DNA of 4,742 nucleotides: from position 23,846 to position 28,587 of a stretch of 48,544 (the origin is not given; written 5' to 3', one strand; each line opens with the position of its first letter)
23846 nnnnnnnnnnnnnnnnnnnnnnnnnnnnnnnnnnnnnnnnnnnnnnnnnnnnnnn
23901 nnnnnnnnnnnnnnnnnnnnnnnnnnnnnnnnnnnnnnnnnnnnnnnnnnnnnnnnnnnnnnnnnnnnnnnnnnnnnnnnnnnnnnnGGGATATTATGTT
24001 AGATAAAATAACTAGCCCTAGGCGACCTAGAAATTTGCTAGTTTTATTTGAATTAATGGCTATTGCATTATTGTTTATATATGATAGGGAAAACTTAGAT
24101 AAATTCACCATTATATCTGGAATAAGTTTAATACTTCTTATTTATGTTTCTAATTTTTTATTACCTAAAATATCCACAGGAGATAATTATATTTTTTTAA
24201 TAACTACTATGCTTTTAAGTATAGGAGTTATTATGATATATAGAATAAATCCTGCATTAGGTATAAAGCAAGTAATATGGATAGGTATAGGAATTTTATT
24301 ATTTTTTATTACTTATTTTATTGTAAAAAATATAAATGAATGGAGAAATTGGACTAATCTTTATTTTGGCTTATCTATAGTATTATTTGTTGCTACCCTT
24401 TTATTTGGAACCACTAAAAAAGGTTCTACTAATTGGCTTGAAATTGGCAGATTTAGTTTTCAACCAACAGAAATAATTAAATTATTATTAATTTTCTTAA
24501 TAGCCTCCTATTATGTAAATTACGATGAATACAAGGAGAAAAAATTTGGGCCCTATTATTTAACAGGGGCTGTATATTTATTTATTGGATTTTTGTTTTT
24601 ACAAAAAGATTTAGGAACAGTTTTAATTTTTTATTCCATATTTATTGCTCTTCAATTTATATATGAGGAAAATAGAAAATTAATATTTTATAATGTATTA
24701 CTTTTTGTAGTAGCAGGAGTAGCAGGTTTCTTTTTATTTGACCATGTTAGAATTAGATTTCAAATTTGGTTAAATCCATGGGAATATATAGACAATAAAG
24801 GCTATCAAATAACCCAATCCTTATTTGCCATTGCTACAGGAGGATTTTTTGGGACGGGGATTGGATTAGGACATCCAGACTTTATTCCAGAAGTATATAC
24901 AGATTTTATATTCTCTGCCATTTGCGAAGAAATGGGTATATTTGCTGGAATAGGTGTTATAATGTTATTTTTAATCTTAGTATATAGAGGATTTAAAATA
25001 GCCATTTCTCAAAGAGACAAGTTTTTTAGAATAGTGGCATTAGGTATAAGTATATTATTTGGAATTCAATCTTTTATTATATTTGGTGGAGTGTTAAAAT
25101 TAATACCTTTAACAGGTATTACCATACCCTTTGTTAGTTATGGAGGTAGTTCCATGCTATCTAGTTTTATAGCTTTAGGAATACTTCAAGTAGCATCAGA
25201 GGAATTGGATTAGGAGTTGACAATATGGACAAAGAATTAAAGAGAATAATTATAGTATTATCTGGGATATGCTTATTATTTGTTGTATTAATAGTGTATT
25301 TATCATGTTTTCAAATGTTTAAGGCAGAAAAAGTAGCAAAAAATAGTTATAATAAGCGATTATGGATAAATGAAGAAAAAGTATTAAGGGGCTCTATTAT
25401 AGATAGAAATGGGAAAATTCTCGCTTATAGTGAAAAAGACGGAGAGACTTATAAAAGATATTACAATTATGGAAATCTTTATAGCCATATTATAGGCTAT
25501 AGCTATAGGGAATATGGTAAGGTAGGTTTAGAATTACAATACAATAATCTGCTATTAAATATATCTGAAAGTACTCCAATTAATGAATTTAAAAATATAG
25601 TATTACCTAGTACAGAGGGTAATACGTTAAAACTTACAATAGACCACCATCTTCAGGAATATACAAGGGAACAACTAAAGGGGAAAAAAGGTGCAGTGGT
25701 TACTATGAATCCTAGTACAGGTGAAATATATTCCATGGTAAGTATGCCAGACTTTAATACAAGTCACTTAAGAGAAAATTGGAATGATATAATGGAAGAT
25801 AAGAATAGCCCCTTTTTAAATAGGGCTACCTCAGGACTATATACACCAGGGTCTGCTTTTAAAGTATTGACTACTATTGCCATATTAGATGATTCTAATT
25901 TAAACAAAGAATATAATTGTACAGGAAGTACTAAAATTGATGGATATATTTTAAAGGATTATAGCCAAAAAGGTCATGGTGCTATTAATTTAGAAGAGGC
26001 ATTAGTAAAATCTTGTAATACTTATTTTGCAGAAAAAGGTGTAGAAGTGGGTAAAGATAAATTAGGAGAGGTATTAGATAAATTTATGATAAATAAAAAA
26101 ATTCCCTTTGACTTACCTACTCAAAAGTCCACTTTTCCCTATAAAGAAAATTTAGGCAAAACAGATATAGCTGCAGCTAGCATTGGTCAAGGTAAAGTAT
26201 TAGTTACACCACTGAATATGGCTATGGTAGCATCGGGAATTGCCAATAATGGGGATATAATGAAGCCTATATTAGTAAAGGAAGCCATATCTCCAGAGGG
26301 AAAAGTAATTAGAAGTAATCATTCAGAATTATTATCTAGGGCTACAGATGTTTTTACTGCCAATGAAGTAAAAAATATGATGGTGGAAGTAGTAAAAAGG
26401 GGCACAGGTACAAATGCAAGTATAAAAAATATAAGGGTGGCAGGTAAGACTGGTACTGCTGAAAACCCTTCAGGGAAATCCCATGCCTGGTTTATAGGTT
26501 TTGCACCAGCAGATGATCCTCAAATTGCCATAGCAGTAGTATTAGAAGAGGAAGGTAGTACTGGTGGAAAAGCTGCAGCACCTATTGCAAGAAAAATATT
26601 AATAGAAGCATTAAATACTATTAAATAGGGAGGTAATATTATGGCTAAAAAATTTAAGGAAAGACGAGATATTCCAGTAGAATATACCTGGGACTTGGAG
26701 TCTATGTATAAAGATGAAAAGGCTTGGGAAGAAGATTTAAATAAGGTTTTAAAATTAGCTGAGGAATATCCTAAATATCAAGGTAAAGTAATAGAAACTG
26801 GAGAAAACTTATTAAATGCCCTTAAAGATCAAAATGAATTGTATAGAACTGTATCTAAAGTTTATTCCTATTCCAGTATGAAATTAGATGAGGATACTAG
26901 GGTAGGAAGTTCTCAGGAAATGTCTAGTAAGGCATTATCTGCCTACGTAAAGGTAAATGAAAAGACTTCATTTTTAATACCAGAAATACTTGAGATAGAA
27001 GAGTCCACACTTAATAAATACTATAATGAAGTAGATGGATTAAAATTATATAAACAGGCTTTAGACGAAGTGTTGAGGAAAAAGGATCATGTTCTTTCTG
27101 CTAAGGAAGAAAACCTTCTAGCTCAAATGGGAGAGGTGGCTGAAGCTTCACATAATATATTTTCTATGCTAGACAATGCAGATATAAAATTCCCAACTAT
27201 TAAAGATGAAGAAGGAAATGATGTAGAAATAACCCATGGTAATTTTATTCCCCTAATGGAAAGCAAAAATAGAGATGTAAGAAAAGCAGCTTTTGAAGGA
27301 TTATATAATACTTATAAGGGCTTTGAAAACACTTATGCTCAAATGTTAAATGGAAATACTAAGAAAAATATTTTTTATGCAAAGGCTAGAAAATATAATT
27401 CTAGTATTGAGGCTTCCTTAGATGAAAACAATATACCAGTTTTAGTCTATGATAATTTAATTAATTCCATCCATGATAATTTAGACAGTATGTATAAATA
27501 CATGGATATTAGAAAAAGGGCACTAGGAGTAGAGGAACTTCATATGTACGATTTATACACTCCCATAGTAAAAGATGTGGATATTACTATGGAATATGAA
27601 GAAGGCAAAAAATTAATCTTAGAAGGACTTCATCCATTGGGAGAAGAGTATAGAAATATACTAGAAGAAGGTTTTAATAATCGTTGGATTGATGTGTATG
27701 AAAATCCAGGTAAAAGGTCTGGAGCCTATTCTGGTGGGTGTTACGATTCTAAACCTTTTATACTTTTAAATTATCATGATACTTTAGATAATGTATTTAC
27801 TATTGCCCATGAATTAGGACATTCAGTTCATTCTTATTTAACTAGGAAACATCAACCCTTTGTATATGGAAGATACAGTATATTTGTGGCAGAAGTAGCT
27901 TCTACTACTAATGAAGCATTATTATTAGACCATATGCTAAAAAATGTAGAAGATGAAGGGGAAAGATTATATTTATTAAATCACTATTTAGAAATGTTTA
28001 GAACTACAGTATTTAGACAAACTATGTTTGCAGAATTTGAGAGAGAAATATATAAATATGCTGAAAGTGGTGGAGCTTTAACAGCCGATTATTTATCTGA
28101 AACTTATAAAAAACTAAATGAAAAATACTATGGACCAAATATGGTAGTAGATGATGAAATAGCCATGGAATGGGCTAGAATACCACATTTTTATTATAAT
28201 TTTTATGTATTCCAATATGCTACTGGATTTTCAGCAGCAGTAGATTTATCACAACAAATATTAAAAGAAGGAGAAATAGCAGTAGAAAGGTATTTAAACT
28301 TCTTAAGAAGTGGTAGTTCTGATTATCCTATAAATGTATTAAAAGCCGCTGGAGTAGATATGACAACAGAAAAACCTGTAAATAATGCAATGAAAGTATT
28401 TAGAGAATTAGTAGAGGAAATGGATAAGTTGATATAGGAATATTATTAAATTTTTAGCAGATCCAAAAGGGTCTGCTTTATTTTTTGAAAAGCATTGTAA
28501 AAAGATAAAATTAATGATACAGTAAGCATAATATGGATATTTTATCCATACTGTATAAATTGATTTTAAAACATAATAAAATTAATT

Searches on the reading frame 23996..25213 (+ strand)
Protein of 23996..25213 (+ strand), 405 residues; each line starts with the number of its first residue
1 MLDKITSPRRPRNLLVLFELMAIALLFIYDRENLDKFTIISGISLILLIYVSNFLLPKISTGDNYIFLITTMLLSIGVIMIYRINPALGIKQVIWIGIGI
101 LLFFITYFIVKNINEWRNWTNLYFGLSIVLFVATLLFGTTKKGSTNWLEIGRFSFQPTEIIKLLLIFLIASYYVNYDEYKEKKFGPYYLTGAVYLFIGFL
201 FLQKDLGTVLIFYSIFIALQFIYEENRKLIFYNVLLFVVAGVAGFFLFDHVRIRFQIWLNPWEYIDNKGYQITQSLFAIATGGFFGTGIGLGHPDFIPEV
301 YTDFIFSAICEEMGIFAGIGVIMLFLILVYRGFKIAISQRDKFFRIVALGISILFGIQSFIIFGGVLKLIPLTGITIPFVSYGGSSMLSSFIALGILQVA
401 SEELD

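Call 43: search_protein_families(library=pfam, proteins=[window:23996-25213:+], max_evalue=0.00001)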
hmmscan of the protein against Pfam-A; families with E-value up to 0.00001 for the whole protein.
window:23996-25213:+ (405 aa): 1 family
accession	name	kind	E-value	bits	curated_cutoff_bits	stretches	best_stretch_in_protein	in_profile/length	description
PF01098.24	FTSW_RODA_SPOVE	-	9.8e-77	258.8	26.4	1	69-403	6-353/356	Cell cycle protein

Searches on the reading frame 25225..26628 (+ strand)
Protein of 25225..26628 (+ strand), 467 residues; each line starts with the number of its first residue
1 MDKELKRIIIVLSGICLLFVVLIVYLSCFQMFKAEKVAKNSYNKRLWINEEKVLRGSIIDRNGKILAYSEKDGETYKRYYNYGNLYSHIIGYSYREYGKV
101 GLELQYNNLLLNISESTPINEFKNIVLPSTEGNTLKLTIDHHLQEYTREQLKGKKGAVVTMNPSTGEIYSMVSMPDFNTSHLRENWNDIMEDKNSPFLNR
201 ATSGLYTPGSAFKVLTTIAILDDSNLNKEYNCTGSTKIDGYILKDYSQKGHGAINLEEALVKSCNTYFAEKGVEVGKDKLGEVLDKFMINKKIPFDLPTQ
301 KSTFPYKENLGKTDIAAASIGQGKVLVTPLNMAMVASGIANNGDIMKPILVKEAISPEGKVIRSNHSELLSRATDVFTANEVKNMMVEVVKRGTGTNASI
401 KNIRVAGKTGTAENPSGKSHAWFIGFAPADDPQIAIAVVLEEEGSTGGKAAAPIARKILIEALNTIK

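Call 43: search_protein_families(library=pfam, proteins=[window:25225-26628:+], max_evalue=0.00001)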
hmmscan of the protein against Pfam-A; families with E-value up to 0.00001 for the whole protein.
window:25225-26628:+ (467 aa): 2 families
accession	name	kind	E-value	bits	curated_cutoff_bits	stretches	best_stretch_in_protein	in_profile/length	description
PF00905.27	Transpeptidase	-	3.9e-64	217.2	22.1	1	156-459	1-298/299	Penicillin binding protein transpeptidase domain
PF21922.1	PBP_dimer_2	-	1e-12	48.5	27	1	55-126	1-73/83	Penicillin binding protein A dimerisation domain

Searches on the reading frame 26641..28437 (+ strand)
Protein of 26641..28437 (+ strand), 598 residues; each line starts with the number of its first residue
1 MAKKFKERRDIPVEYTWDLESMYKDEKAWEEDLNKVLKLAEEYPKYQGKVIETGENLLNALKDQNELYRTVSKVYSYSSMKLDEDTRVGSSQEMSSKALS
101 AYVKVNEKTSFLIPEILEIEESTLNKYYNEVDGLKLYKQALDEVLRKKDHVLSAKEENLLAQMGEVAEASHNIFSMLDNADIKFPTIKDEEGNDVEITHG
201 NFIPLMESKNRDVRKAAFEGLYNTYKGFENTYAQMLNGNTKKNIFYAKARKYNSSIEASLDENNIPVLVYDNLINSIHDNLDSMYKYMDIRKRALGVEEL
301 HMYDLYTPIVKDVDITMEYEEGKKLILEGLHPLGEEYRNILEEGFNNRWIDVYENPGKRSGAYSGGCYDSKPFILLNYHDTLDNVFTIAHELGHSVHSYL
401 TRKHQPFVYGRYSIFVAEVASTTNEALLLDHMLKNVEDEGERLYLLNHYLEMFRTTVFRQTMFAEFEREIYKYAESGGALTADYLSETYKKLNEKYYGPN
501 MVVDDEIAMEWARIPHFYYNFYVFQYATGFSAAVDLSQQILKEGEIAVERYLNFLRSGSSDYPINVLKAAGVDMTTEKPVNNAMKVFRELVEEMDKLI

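Call 43: search_protein_families(library=pfam, proteins=[window:26641-28437:+], max_evalue=0.00001)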
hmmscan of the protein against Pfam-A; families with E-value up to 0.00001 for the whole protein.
window:26641-28437:+ (598 aa): 2 families
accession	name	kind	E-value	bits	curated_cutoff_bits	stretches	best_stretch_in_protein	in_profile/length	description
PF01432.26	Peptidase_M3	-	1.2e-83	282.5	27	1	205-585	2-456/457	Peptidase family M3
PF08439.15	Peptidase_M3_N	-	2.2e-23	82.7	25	1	115-184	1-70/70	Oligopeptidase F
